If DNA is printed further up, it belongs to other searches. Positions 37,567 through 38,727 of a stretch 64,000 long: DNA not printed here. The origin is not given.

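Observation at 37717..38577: TM-anchored protein with CC, CCCxC and CC cysteine clusters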

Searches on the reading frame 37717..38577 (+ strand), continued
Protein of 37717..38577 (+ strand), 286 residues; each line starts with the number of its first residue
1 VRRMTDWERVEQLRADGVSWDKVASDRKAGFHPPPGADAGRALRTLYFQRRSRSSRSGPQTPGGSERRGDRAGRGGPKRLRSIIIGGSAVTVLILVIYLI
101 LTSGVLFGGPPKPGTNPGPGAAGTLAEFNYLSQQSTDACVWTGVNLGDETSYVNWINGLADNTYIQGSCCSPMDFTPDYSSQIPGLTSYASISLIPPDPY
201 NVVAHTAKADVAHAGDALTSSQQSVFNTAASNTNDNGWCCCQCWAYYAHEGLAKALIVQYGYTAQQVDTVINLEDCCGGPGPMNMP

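Call 64: search_protein_families(library=ncbifam, proteins=[L037:5450-5989:+, L037:6581-7108:+, L019:7304-8320:+, L019:8330-8815:+, L037:6004-6576:+, L033:4008-4439:+, L087:9568-10149:+, L087:7084-7401:+, L087:4572-5108:+, L087:3093-3992:+], max_evalue=0.1)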
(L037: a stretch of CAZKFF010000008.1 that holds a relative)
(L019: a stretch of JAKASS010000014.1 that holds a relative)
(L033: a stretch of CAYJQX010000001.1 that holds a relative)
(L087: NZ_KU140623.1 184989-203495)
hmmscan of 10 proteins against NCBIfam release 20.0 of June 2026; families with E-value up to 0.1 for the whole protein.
L037:5450-5989:+ (180 aa): 0 families

L037:6581-7108:+ (176 aa): 2 families
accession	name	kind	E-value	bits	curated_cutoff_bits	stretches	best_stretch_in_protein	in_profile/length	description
NF033709.1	PorV_fam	subfamily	0.062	12.9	90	1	79-149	183-254/326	PorV/PorQ family protein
NF040911.1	KGW_Acineto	subfamily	0.07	12.8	35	0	29-59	2-34/38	KGW motif small protein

L019:7304-8320:+ (339 aa): 1 family
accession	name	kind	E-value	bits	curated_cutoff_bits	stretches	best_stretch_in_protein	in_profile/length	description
NF008153.0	PRK10905.1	equivalog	0.075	12.2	256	0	11-61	83-131/424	cell division protein DamX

L019:8330-8815:+ (162 aa): 0 families

L037:6004-6576:+ (191 aa): 0 families

L033:4008-4439:+ (144 aa): 0 families

L087:9568-10149:+ (194 aa): 3 families
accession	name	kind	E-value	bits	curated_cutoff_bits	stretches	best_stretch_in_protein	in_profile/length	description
NF045656.1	MeththiolMtaseMddA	equivalog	8.5e-08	31.8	270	1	66-181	124-238/238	methanethiol S-methyltransferase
NF040696.1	isopcys_mtase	equivalog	6.6e-06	26.1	160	1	105-182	110-189/190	protein-S-isoprenylcysteine O-methyltransferase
TIGR04571.1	LmtA_Leptospira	exception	0.00025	20.9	325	1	109-187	90-170/252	lipid A Kdo2 1-phosphate O-methyltransferase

L087:7084-7401:+ (106 aa): 0 families

L087:4572-5108:+ (179 aa): 0 families

L087:3093-3992:+ (300 aa): 4 families
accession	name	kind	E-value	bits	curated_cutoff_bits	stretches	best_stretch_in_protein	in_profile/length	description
NF045728.1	glycosyl_F510_1955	equivalog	4.7e-30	104.7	175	2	192-295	114-215/246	F510_1955 family glycosylhydrolase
NF010237.0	PRK13684.1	equivalog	5.7e-10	38.7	326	1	247-295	246-297/334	photosynthesis system II assembly factor Ycf48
NF052228.1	T9SS_PorZ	equivalog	0.00069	18.1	260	1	64-128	355-425/757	type IX secretion system anionic LPS delivery protein PorZ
NF047581.1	gp105_phage_fam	subfamily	0.017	15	80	1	251-289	14-52/118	phage structural protein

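Call 65: predict_structure(alignment_id=A1)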
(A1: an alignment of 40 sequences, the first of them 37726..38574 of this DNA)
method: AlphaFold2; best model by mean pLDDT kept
length: 283 residues; sequences in the alignment: 40
mean_pLDDT: 79.7   pTM: 0.60
mean pLDDT of the five models: 79.7, 78.4, 77.6, 77.4, 76.3
residues with pLDDT >= 90: 107; 70-90: 112; 50-70: 35; < 50: 29
segments of 3 or more residues with pLDDT < 50: 54-74, 276-283
pLDDT, mean of each block of 10 residues (from residue 1): 85 92 85 82 82 48 35 48 80 79 61 88 89 66 76 90 81 86 92 92 93 95 96 82 92 98 96 58 29
secondary structure, 60 per line:
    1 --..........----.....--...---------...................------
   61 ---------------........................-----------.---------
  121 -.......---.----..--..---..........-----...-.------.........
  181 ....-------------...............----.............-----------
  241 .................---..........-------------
elements in order: H3-12 H17-21 H36-54 H76-99 H122-128 H146-155 E161-163 H172-184 E198-200 H201-212 H217-229 H241-257 H261-270

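Call 66: search_protein_families(library=ncbifam, proteins=[L004:15062-16462:+, L004:11479-11898:-, L004:10149-11306:+, L004:9177-9785:-, L004:13855-14376:+, L004:14390-14962:+, L004:5679-6836:+, L004:8617-9144:+, L004:12696-13007:+, L004:7380-7985:+], max_evalue=0.001)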
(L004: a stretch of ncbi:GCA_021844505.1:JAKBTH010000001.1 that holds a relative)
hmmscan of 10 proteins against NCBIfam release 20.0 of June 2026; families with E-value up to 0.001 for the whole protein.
L004:15062-16462:+ (467 aa): 63 families (the best 25 are shown)
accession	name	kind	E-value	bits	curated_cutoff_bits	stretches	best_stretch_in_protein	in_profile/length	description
TIGR02053.1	MerA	equivalog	5.7e-158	526.7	454.45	1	4-467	1-464/465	mercury(II) reductase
NF010311.1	PRK13748.1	subfamily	4.3e-115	385.7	600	1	5-466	99-558/560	mercury(II) reductase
TIGR01350.1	lipoamide_DH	equivalog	1.4e-105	353.7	408.8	1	3-458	1-456/461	dihydrolipoyl dehydrogenase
NF004991.0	PRK06370.1-3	subfamily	7.8e-99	331.5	620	1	3-460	35-491/509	FAD-containing oxidoreductase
NF004947.0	PRK06292.2-5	equivalog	9.9e-91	305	592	1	1-456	1-458/474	dihydrolipoyl dehydrogenase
NF004776.0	PRK06116.1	equivalog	8.3e-85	285.4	480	1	3-448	4-445/450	glutathione-disulfide reductase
NF004946.0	PRK06292.2-4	subfamily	4.9e-84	282.8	634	1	1-453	1-467/487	dihydrolipoyl dehydrogenase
NF004992.0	PRK06370.1-4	equivalog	2.6e-81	273.4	629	1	3-449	4-448/459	FAD-containing oxidoreductase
NF004943.0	PRK06292.2-1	equivalog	2.8e-75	253.8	432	1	2-456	2-455/456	dihydrolipoyl dehydrogenase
NF003585.0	PRK05249.1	equivalog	5.8e-74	249.4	465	1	3-456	6-457/464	Si-specific NAD(P)(+) transhydrogenase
NF004939.0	PRK06292.1-1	equivalog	6.7e-74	249.3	435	1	3-460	5-462/476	dihydrolipoyl dehydrogenase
NF004945.0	PRK06292.2-3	equivalog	8e-74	249.2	494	1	1-453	1-449/457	dihydrolipoyl dehydrogenase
NF005884.0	PRK07846.1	equivalog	1.9e-72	244.4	501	1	1-450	1-445/454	mycothione reductase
NF040477.1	chlor_oxi_RclA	equivalog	3.4e-71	240.2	740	1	1-449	1-433/441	reactive chlorine resistance oxidoreductase RclA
NF005572.0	PRK07251.1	equivalog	5.6e-70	236.2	537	1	1-449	1-432/438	FAD-containing oxidoreductase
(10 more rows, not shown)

L004:11479-11898:- (139 aa): 19 families
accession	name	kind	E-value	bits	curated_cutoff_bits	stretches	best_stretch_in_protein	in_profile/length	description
TIGR02043.1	ZntR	equivalog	2.4e-28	98.9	167.95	1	5-133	2-128/131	Zn(2+)-responsive transcriptional regulator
NF007069.0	PRK09514.1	equivalog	3.5e-28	98.3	143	1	6-134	3-129/141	Zn(2+)-responsive transcriptional regulator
TIGR02044.1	CueR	equivalog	1.2e-25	90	147.4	1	6-121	2-117/127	Cu(I)-responsive transcriptional regulator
TIGR02051.1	MerR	equivalog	1.8e-23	83.1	150.85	1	6-134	1-123/124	mercury resistance transcriptional regulator MerR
TIGR02047.1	CadR-PbrR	equivalog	4e-22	78.6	151.45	1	5-128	1-124/127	Cd(II)/Pb(II)-responsive transcriptional regulator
NF010315.0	PRK13752.1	subfamily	3.6e-17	62.8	261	1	4-134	7-131/144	mercury resistance transcriptional regulator MerR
NF007590.0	PRK10227.1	equivalog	1.8e-16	60.4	244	1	6-133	2-124/135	Cu(I)-responsive transcriptional regulator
NF041849.1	trans_regNmlR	equivalog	7.3e-14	51.8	175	1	6-105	2-101/117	stress response transcriptional regulator NmlR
TIGR01950.1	SoxR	equivalog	3.7e-13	49.4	116.9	1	4-110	1-107/142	redox-sensitive transcriptional activator SoxR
NF047375.1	HeatShock_HspR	equivalog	2.8e-10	40.1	105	1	4-94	3-85/92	heat shock protein transcriptional repressor HspR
NF047377.1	heat_HspR_dupli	exception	4.8e-09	36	300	1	10-105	11-106/214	heat shock protein transcriptional repressor HspR, fused homodimer type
TIGR02054.1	MerD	equivalog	1.7e-08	35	103.65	1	5-102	4-102/120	mercuric resistance transcriptional repressor MerD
NF053782.1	ChlnTransRegdde3219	equivalog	8.5e-08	32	450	1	4-108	6-108/278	choline utilization transcriptional activator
NF050798.1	TF_FtsR_Actino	equivalog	3.4e-07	30.6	150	1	16-133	17-135/223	transcriptional regulator FtsR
NF053740.1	TransRegTnrAGPos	equivalog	1.6e-06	28.3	140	1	3-71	11-78/108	hypothetical protein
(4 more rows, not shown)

L004:10149-11306:+ (386 aa): 2 families
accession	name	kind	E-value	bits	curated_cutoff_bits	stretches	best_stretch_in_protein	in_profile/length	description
NF033936.1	CuZnOut_SO0444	equivalog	5.5e-17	61.9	300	1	24-354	12-347/351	SO_0444 family Cu/Zn efflux transporter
NF040736.1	efflux_SaoE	equivalog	6.3e-16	58.6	325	1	13-320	16-298/352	efflux transporter SaoE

L004:9177-9785:- (202 aa): 2 families
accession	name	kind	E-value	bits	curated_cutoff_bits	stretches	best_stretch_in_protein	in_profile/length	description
TIGR03095.1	rusti_cyanin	equivalog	1.8e-24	86.6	146.7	1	56-201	2-147/148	rusticyanin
TIGR03094.1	sulfo_cyanin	equivalog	5.8e-08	32.4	168.4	1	60-202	36-185/195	sulfocyanin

L004:13855-14376:+ (174 aa): 0 families

L004:14390-14962:+ (191 aa): 0 families

L004:5679-6836:+ (386 aa): 0 families

L004:8617-9144:+ (176 aa): 0 families

L004:12696-13007:+ (104 aa): 7 families
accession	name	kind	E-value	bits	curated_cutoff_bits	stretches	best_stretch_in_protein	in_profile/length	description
NF033788.1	HTH_metalloreg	subfamily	4.5e-18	64.8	55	1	27-98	5-76/77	metalloregulator ArsR/SmtB family transcription factor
NF033789.1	repress_SdpR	subfamily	1.1e-08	34.8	100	1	30-102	5-76/79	autorepressor SdpR family transcription factor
NF041413.1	ArsR_Rv2640c_fam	equivalog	6.2e-07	29.8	155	1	13-101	23-112/118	Rv2640c family ArsR-like transcriptional regulator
NF052532.1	TransRegPagRBaca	equivalog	1.1e-05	25.5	170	1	18-102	12-95/99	transcriptional repressor PagR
NF045707.1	Dbac_1936_reg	equivalog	2.1e-05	24.4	115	1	24-99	8-82/99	ArsR/SmtB-type metalloregulator TsoR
NF007528.0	PRK10141.1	subfamily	2.3e-05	24.2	97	1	29-92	12-75/117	metalloregulator ArsR/SmtB family transcription factor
NF040642.1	sulf_sens_BigR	equivalog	2.6e-05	24.2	155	1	36-99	23-85/95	sulfite-sensing transcriptional repressor BigR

L004:7380-7985:+ (202 aa): 0 families

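Call 68: find_encoding_contigs(protein=P0015, flank=6000, max_places=4)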
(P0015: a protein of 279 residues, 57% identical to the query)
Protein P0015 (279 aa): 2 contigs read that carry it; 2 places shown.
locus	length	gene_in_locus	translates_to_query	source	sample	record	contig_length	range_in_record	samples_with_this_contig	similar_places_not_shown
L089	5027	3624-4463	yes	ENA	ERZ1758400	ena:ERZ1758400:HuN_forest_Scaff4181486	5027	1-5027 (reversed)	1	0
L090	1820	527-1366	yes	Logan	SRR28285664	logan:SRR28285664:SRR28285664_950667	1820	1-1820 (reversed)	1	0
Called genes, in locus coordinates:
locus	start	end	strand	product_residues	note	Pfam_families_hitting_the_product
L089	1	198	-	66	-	?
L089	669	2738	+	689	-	PF04945:YHS, PF00122:E1-E2_ATPase, PF12710:HAD (faint), PF00702:Hydrolase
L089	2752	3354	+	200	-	PF01209:Ubie_methyltran, PF13489:Methyltransf_23, PF13847:Methyltransf_31, PF08241:Methyltransf_11, PF08242:Methyltransf_12, PF13649:Methyltransf_25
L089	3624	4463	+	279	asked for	-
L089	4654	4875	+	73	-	-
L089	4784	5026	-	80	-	?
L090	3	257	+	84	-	?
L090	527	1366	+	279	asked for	-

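Call 72: fold_search(model_id=the predicted structure, library=pdb)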
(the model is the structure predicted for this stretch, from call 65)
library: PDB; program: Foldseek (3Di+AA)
matches with E <= 10: 11; with E <= 0.001: 0
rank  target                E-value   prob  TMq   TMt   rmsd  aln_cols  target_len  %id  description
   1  6eb6                  4.5e+00  0.03  0.13  0.18  12.0       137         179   13  Crystal structure of BAX W139A monomer (released 2019-04-10)
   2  3fbz_C                6.9e+00  0.06  0.13  0.25   9.3        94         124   11  Crystal structure of ORF140 of the archaeal virus Acidianus Filamentous Virus 1 (AFV1) (released 2009-11-10)
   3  7uqt_MODEL_1_A        8.0e+00  0.20  0.15  0.40   5.8        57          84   21  Solution NMR structure of hexahistidine tagged QseM (6H-QseM) (released 2023-03-01)
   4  4w8y_B                8.0e+00  0.06  0.13  0.05  10.1        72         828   10  Structure of full length Cmr2 from Pyrococcus furiosus (Manganese bound form) (released 2014-10-15)
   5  3fbz_D                8.5e+00  0.05  0.13  0.25   9.3        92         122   11  Crystal structure of ORF140 of the archaeal virus Acidianus Filamentous Virus 1 (AFV1) (released 2009-11-10)
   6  3fbz_A                8.5e+00  0.05  0.13  0.25   9.4        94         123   11  Crystal structure of ORF140 of the archaeal virus Acidianus Filamentous Virus 1 (AFV1) (released 2009-11-10)
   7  3ihc                  8.5e+00  0.03  0.11  0.18  10.9        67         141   13  Crystal structure of mouse Bcl-xl (wt) at pH 5.0 (released 2010-04-14)
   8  1zdt_A                8.9e+00  0.01  0.13  0.16  13.7       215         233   11  The Crystal Structure of Human Steroidogenic Factor-1 (released 2005-05-24)
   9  3lxz_A                9.4e+00  0.01  0.14  0.16  11.0       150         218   11  Structure of probable Glutathione S-transferase(PP0183) from Pseudomonas putida (released 2010-03-09)
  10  7p9w_A                9.9e+00  0.02  0.11  0.17  12.0        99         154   12  Epstein-Barr virus encoded apoptosis regulator BHRF1 in complex with Puma BH3 (released 2022-08-10)
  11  1r2d                  9.9e+00  0.02  0.11  0.17  12.3       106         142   11  Structure of Human Bcl-XL at 1.95 Angstroms (released 2004-02-03)

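Call 81: find_homologous_proteins(query=L037:5450-5989:+, max_evalue=0.001)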
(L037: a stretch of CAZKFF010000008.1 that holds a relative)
Query L037:5450-5989:+ (180 aa): 1138 proteins with E <= 0.001 among 2789 candidates; the best 120 are listed.
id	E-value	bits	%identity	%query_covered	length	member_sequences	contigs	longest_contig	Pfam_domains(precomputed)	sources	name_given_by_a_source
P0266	4.7e-103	360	100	100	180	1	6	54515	-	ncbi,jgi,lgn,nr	ncbi:hypothetical protein C4568_01115 [Candidatus Parcubacteria bacterium]|nr:MAG: hypothetical prot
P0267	2.3e-91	322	88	100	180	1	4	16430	-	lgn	-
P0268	4.8e-89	315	85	100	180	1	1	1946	-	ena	-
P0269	1.1e-88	313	84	100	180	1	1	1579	-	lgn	-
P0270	2.2e-88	313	84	100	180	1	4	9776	-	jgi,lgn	jgi:hypothetical protein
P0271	2.6e-88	312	84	100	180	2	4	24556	-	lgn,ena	-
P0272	2.6e-88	312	84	100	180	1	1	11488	-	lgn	-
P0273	3.2e-88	312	83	100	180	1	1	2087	-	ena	-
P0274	4.5e-88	312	83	100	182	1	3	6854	-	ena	-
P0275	1.3e-87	310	83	100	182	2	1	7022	-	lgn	-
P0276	1.4e-87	310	83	100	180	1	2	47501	-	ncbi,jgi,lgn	-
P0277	1.7e-87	310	83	100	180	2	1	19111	-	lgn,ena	-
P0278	1.9e-87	309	83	100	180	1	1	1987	-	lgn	-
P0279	2.2e-87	309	82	100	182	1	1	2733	-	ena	-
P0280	6.2e-87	308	82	100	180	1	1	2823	-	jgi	jgi:hypothetical protein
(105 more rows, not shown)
